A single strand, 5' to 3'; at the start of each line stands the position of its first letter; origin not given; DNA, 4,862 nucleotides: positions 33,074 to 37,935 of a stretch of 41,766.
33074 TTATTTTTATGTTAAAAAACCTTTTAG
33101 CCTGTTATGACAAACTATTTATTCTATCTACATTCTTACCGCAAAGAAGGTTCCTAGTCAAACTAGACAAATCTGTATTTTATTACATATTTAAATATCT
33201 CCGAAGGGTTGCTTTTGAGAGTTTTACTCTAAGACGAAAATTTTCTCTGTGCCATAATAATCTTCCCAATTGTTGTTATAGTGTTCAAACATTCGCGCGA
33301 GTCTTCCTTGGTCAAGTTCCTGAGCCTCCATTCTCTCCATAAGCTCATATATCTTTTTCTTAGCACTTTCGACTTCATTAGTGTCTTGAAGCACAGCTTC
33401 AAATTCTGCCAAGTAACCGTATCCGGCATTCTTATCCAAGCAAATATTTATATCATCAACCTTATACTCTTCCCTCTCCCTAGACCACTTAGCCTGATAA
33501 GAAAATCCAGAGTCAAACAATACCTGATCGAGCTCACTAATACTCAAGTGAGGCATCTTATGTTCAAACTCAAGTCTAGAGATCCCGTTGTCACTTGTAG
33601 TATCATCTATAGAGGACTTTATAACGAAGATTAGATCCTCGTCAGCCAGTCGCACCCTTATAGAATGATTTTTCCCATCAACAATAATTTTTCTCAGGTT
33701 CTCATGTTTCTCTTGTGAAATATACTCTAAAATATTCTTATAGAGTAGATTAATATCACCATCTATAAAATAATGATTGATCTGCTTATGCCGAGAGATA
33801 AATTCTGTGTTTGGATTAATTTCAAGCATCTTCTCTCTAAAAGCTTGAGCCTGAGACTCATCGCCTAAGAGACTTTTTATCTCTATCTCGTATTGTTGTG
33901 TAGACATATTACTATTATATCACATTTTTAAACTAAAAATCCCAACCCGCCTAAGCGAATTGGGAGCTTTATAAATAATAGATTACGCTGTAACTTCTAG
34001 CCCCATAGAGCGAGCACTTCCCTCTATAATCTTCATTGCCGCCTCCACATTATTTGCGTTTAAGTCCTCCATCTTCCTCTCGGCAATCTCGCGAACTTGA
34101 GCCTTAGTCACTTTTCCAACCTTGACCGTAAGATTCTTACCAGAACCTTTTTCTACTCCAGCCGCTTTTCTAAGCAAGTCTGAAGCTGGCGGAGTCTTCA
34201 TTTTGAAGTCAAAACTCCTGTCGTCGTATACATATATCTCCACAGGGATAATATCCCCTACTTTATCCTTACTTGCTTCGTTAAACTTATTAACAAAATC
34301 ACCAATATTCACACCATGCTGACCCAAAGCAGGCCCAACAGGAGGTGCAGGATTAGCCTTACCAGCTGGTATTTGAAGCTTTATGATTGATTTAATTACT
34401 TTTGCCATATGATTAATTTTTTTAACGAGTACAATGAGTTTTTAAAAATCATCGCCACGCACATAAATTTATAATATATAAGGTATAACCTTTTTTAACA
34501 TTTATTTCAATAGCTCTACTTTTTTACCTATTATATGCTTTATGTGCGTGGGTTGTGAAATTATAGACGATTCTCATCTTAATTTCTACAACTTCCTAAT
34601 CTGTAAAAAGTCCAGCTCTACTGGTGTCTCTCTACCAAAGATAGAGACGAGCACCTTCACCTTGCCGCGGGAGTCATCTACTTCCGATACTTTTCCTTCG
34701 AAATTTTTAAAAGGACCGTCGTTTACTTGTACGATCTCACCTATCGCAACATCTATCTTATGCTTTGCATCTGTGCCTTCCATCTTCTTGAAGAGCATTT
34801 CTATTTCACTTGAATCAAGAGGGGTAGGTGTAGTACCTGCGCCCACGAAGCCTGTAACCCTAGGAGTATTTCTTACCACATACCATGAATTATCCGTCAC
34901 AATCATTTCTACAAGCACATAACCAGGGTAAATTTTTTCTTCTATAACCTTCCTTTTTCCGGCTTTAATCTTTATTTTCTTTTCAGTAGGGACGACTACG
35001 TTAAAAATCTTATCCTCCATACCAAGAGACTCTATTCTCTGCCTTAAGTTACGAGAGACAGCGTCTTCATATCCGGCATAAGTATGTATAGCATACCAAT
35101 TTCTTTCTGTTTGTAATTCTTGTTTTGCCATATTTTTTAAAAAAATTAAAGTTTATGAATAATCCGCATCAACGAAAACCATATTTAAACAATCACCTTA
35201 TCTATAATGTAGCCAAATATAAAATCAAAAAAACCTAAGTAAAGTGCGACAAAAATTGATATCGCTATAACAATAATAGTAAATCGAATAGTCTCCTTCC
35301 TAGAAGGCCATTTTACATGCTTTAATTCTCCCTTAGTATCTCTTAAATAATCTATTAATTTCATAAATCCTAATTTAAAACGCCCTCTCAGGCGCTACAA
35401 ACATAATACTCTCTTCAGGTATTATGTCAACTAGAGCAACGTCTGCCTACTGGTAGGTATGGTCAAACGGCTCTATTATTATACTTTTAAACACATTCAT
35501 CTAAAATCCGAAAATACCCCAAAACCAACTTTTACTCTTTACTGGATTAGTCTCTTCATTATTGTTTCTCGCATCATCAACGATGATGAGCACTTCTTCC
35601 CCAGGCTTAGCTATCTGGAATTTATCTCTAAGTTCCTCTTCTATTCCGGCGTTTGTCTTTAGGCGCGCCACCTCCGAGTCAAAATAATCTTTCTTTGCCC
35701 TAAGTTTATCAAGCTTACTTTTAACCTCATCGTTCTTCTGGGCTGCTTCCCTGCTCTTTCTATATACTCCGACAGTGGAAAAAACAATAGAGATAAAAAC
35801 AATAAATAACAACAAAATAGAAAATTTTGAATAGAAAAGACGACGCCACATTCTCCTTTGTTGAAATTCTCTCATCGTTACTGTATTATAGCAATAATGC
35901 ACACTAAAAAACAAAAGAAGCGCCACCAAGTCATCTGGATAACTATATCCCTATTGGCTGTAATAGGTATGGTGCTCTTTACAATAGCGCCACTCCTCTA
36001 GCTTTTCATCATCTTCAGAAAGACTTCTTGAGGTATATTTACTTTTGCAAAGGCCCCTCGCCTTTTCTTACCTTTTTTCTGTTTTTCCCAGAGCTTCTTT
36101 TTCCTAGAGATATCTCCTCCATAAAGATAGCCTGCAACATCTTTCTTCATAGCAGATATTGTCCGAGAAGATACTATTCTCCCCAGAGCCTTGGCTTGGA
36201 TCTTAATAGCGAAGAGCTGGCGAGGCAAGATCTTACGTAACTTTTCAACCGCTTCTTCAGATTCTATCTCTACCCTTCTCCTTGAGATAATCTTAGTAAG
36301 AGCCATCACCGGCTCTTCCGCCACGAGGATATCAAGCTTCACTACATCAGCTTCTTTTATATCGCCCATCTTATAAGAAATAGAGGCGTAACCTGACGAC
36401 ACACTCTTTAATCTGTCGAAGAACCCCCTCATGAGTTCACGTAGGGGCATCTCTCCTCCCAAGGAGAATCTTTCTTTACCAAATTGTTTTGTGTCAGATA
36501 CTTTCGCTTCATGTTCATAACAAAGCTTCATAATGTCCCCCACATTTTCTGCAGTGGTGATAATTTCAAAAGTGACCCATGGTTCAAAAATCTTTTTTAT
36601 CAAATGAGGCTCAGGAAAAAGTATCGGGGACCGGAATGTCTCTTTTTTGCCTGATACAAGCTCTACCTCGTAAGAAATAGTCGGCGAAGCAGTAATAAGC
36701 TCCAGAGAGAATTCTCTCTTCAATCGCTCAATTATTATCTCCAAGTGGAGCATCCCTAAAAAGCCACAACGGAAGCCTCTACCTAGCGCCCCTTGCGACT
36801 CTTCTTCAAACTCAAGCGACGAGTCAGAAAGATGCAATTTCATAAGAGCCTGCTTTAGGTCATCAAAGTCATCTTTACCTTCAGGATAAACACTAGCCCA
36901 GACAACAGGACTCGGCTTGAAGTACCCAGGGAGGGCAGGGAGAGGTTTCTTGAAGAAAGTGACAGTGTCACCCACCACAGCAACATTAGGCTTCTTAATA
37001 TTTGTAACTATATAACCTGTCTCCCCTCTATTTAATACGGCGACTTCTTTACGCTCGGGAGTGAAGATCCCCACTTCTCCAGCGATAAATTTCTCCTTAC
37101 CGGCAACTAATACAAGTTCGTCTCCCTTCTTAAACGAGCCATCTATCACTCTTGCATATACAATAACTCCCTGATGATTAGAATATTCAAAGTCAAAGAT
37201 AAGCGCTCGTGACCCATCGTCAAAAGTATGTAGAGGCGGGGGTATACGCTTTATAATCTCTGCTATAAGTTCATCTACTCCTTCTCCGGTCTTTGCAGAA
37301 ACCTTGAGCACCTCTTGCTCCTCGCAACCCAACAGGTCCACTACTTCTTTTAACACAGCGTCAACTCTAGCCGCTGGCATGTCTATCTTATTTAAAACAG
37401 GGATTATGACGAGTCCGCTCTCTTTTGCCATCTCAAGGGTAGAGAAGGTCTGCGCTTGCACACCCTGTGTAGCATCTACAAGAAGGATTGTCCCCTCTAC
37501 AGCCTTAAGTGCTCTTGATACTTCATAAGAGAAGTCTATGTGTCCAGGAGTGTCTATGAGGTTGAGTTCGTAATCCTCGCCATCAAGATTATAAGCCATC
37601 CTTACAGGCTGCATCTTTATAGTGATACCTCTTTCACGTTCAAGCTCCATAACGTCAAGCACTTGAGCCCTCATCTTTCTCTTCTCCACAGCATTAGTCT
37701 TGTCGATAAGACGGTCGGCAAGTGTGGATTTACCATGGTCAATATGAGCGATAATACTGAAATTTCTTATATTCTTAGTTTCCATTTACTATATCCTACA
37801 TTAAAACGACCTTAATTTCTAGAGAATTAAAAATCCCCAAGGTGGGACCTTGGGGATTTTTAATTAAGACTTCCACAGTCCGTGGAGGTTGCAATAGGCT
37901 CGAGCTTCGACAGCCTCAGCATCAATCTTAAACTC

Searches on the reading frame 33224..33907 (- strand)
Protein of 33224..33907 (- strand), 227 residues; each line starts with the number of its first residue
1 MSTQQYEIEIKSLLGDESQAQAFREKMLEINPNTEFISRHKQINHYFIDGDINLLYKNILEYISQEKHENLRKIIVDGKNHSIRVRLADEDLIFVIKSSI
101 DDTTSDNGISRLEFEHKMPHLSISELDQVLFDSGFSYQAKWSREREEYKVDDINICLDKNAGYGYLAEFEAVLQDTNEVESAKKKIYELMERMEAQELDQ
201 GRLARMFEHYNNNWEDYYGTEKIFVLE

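Call 55: search_protein_families(library=pfam, proteins=[window:33224-33907:-], max_evalue=0.001)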
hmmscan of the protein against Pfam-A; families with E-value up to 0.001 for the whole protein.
window:33224-33907:- (227 aa): 1 family
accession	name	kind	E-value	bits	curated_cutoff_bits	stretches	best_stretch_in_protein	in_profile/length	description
PF01928.26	CYTH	-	3.8e-09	37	23.2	1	64-199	28-173/179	CYTH domain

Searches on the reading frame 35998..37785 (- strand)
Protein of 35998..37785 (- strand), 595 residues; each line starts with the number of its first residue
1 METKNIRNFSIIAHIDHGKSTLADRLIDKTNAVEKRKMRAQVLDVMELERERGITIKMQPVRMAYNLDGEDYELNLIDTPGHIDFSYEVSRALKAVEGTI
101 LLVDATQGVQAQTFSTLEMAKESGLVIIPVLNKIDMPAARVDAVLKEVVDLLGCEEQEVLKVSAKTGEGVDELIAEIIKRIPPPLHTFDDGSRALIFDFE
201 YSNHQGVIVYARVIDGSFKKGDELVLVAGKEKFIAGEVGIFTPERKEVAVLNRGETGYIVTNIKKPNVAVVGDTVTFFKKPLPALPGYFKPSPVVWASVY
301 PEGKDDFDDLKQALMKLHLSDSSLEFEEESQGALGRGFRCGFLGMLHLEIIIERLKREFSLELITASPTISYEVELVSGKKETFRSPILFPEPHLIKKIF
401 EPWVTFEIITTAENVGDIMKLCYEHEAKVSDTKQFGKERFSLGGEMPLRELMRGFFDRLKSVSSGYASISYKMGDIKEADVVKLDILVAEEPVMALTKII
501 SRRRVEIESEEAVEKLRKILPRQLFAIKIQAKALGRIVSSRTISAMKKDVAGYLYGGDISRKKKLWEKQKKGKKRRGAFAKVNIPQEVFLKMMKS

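Call 55: search_protein_families(library=pfam, proteins=[window:35998-37785:-], max_evalue=0.001)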
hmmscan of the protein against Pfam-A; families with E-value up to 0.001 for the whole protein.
window:35998-37785:- (595 aa): 8 families
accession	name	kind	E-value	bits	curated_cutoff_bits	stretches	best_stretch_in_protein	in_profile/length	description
PF00009.33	GTP_EFTU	-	3e-55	187.2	26.5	1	4-183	1-188/188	Elongation factor Tu GTP binding domain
PF06421.17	LepA_C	-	4.8e-32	110.7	29.7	1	489-594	2-107/107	GTP-binding protein LepA C-terminus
PF00679.30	EFG_C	-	1.1e-17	64.2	27.9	1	399-484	2-86/89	Elongation factor G C-terminus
PF14492.12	EFG_III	-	3.6e-10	40.2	27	1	291-365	2-73/75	Elongation Factor G, domain III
PF03144.31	GTP_EFTU_D2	-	8.9e-09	36.1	30.3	1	206-276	1-73/73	Elongation factor Tu domain 2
PF01926.29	MMR_HSR1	-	1.2e-05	25.8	21.9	1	16-133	9-113/113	50S ribosome-binding GTPase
PF00071.28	Ras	-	1.4e-05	25.2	21.6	1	51-181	27-160/162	Ras family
PF22042.2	EF-G_D2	-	0.00047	20.6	27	0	193-247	3-55/84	Elongation factor G domain 2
